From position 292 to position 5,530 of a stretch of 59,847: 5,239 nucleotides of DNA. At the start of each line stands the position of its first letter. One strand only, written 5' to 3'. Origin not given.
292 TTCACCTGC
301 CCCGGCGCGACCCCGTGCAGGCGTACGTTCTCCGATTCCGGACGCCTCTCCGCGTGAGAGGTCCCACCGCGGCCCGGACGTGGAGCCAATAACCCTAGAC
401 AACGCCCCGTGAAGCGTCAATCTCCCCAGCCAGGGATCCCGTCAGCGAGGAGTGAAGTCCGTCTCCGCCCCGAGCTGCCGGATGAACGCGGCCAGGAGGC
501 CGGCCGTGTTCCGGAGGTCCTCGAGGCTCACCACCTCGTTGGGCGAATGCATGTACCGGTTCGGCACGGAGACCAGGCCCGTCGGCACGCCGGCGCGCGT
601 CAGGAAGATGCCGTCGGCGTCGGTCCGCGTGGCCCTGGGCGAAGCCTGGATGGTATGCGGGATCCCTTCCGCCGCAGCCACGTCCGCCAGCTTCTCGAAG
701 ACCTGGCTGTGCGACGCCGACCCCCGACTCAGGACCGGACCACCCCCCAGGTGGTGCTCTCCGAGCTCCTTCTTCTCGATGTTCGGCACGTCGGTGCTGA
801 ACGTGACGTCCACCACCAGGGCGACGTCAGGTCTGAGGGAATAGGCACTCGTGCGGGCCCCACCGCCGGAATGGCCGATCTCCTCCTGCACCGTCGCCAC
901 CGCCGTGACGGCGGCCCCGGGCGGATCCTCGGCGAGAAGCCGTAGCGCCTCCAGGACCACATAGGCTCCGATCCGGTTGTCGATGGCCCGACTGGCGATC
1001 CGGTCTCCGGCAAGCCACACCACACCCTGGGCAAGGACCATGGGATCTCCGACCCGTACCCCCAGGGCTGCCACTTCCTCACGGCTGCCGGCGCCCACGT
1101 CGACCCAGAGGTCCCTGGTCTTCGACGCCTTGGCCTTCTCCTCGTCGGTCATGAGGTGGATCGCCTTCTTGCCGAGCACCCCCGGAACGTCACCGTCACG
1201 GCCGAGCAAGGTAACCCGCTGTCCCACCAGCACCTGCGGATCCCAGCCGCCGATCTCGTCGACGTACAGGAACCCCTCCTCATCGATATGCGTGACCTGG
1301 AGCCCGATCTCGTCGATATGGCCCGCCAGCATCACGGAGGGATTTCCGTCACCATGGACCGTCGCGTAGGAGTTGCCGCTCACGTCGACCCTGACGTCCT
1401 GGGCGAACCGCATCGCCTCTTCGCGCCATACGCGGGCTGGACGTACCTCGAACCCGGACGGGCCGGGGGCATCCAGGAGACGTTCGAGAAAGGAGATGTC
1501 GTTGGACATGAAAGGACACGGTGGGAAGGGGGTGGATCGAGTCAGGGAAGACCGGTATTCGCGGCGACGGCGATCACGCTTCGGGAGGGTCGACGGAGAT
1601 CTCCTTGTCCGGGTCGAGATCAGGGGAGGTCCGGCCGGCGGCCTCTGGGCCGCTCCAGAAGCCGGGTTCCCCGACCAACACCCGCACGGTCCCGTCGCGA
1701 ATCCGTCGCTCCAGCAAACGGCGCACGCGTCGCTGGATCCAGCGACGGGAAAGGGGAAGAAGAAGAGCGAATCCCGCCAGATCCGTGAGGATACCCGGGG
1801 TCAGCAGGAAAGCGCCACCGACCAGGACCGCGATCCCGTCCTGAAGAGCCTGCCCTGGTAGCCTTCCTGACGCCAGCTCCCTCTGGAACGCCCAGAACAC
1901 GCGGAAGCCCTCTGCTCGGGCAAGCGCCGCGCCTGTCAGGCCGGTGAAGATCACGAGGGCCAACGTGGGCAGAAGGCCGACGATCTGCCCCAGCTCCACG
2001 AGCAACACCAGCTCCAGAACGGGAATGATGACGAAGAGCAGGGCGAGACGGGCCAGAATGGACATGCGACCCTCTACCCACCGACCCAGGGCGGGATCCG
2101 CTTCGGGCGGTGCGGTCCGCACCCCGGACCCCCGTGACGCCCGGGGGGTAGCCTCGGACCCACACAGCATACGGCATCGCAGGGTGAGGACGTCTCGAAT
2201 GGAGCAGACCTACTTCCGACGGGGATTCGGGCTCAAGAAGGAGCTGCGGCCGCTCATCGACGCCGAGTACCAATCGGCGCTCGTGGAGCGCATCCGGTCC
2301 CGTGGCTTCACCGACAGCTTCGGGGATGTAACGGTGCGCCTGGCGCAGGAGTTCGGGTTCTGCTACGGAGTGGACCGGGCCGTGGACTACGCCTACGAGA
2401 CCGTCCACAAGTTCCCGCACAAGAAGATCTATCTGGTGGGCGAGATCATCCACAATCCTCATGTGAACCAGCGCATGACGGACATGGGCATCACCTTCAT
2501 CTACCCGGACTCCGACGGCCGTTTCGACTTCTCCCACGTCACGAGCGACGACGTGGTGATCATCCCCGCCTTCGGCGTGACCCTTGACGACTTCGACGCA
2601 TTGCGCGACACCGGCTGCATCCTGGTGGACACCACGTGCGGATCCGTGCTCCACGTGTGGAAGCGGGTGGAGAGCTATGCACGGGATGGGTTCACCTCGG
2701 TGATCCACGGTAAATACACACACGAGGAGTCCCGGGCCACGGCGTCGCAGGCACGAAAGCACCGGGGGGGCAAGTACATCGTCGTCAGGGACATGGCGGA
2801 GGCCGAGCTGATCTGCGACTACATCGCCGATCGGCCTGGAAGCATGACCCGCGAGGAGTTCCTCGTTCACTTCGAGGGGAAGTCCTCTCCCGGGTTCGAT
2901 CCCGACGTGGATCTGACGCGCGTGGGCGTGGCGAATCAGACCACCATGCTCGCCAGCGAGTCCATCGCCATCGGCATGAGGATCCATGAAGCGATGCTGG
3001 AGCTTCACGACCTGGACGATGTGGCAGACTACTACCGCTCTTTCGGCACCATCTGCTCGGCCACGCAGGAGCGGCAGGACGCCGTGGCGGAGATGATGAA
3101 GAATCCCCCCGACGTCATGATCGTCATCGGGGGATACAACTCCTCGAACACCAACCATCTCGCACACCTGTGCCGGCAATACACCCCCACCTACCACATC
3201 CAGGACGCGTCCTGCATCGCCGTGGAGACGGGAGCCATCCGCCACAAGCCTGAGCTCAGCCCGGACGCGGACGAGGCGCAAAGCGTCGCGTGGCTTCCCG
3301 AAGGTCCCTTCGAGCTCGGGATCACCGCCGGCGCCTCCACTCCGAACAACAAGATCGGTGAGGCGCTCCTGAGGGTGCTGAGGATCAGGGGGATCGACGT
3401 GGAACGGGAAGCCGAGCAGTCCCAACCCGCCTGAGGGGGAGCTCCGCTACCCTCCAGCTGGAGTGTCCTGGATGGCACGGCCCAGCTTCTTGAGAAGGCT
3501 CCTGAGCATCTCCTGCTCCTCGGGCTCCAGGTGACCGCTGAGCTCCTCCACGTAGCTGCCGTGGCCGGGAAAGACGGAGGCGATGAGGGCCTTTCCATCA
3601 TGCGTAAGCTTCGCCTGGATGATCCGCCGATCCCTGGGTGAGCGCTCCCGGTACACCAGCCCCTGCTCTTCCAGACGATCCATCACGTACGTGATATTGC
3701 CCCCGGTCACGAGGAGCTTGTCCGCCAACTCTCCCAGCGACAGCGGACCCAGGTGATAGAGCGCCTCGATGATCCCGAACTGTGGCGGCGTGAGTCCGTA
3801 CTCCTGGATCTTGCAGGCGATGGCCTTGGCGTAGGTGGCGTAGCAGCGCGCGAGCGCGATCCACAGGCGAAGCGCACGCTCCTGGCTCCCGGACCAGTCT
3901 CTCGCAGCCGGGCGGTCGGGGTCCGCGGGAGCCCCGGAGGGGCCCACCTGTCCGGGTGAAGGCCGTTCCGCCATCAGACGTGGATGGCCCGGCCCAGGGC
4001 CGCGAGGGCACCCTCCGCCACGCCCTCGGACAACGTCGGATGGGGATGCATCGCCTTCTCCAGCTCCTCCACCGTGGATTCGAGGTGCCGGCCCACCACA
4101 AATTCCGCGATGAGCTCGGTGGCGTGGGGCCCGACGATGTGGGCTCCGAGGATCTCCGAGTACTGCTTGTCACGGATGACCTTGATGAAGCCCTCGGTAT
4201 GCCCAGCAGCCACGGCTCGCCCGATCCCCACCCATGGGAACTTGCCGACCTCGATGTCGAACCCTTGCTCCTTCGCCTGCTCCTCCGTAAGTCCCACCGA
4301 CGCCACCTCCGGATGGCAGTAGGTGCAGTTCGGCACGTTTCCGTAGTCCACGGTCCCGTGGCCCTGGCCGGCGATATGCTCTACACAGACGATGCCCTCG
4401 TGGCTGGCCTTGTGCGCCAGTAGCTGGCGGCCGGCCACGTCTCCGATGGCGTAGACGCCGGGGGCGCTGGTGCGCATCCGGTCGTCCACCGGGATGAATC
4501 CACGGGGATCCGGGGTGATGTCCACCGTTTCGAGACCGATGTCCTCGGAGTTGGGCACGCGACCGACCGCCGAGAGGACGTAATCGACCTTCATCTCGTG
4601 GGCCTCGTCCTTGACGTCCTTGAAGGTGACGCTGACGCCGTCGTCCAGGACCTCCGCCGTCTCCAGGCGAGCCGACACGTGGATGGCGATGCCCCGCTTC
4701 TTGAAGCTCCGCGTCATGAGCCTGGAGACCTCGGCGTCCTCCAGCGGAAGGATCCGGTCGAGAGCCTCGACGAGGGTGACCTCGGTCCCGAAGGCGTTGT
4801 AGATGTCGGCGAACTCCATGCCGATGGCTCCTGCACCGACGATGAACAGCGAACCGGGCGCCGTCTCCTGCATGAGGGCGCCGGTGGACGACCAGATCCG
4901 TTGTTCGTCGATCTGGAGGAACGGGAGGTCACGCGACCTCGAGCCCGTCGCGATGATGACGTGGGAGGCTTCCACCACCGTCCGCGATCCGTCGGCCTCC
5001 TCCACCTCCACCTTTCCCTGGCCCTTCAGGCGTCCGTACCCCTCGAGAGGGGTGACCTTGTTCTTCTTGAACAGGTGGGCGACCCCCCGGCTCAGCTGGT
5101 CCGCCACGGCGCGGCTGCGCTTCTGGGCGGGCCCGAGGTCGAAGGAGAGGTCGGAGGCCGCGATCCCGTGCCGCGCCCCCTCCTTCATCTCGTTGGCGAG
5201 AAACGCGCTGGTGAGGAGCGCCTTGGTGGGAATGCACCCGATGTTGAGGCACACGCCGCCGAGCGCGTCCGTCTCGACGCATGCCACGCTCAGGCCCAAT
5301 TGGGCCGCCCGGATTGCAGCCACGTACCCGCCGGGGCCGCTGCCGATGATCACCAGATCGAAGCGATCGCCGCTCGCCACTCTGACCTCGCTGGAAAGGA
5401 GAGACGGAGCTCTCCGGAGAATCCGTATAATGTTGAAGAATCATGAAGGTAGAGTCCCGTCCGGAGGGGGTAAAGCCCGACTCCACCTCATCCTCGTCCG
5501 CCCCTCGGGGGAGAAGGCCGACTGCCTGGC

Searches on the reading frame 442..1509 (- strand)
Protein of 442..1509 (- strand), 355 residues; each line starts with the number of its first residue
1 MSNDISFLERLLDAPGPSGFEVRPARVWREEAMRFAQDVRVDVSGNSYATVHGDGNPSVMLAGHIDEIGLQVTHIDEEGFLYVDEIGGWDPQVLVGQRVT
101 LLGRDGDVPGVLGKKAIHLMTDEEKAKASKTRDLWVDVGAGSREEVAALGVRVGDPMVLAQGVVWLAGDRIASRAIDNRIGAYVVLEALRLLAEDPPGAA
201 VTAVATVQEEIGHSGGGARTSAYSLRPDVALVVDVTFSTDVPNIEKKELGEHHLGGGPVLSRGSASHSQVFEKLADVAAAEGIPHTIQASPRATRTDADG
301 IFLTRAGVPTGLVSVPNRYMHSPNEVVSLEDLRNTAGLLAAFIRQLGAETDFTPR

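Call 55: search_protein_families(library=pfam, max_evalue=0.0001, proteins=[window:442-1509:-])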
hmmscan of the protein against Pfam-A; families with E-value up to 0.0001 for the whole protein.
window:442-1509:- (355 aa): 2 families
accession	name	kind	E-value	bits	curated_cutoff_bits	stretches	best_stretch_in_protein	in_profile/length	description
PF05343.19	Peptidase_M42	-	2.7e-88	296.2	23.2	1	45-337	1-291/292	M42 glutamyl aminopeptidase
PF01546.33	Peptidase_M20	-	5.1e-11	43.3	24.6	1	175-344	33-205/206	Peptidase family M20/M25/M40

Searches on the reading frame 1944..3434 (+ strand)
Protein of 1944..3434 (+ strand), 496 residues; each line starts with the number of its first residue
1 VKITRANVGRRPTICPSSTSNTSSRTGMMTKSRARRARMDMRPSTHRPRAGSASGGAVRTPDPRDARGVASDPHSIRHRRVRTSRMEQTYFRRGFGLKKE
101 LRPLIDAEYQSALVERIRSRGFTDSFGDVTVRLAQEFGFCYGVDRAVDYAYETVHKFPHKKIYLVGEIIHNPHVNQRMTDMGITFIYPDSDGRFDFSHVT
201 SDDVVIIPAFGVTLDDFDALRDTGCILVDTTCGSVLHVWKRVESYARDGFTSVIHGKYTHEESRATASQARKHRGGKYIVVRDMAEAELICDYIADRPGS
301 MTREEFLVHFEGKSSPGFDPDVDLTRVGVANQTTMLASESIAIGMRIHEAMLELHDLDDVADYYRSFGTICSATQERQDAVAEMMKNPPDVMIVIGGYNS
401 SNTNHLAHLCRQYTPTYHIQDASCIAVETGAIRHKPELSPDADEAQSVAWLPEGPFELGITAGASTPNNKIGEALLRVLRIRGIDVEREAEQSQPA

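Call 55: search_protein_families(library=pfam, max_evalue=0.0001, proteins=[window:1944-3434:+])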
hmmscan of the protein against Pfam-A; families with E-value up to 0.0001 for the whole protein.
window:1944-3434:+ (496 aa): 1 family
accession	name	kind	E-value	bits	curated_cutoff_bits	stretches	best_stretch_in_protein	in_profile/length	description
PF02401.23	LYTB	-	8.2e-69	232.3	24.5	1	131-474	1-262/267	LytB protein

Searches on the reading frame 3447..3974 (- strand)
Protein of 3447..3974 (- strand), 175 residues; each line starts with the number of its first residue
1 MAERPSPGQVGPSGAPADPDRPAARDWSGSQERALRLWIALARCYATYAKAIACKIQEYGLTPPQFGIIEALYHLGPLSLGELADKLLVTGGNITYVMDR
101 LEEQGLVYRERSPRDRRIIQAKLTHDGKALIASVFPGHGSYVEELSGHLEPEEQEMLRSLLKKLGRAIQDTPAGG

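Call 55: search_protein_families(library=pfam, max_evalue=0.0001, proteins=[window:3447-3974:-])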
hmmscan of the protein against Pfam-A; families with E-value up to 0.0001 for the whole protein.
window:3447-3974:- (175 aa): 4 families
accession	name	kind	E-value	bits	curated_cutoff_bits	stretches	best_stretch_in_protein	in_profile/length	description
PF12802.13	MarR_2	-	8e-18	64.8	27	1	59-118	1-61/61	MarR family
PF01047.28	MarR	-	1.2e-17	63.9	24.6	1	61-119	1-59/59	MarR family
PF22381.2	Staph_reg_Sar_Rot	-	1.5e-08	35.1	27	1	56-132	7-83/85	Transcriptional regulator SarA/Rot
PF13463.12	HTH_27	-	1.8e-07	31.8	22.2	1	61-127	1-68/68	Winged helix DNA-binding domain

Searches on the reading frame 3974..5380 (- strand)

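Call 55: search_protein_families(library=pfam, max_evalue=0.0001, proteins=[window:3974-5380:-])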
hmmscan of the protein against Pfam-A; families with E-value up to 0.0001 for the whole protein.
window:3974-5380:- (468 aa): 11 families
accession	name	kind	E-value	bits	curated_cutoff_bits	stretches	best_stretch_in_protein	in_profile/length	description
PF07992.20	Pyr_redox_2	-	4.2e-69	233.6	26.1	1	7-329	1-291/291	Pyridine nucleotide-disulphide oxidoreductase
PF02852.28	Pyr_redox_dim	-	5.7e-37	126.7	25.3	1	349-456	1-108/110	Pyridine nucleotide-disulphide oxidoreductase, dimerisation domain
PF00070.33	Pyr_redox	-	4.8e-23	81.9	22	1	178-255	2-81/82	Pyridine nucleotide-disulphide oxidoreductase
PF13738.12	Pyr_redox_3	-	3.3e-10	40.1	30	1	10-313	1-305/305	Pyridine nucleotide-disulphide oxidoreductase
PF01134.28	GIDA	-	1.9e-08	34.2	22.1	1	8-147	1-150/391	Glucose inhibited division protein A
PF00890.30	FAD_binding_2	-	2e-06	27.7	20.4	1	8-38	1-31/414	FAD binding domain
PF12831.13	FAD_oxidored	-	9.1e-06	25.6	27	1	8-53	1-47/416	FAD dependent oxidoreductase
PF13450.12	NAD_binding_8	-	1.3e-05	25.8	21.9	0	11-44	1-35/68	NAD(P)-binding Rossmann-like domain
PF01494.25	FAD_binding_3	-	1.5e-05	24.8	22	0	8-37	3-32/349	FAD binding domain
PF03486.20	HI0933_like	-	4.7e-05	23.4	50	0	8-38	2-32/244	HI0933-like protein Rossmann domain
PF02826.25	2-Hacid_dh_C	-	5.8e-05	23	25.1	0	160-245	21-109/178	D-isomer specific 2-hydroxyacid dehydrogenase, NAD binding domain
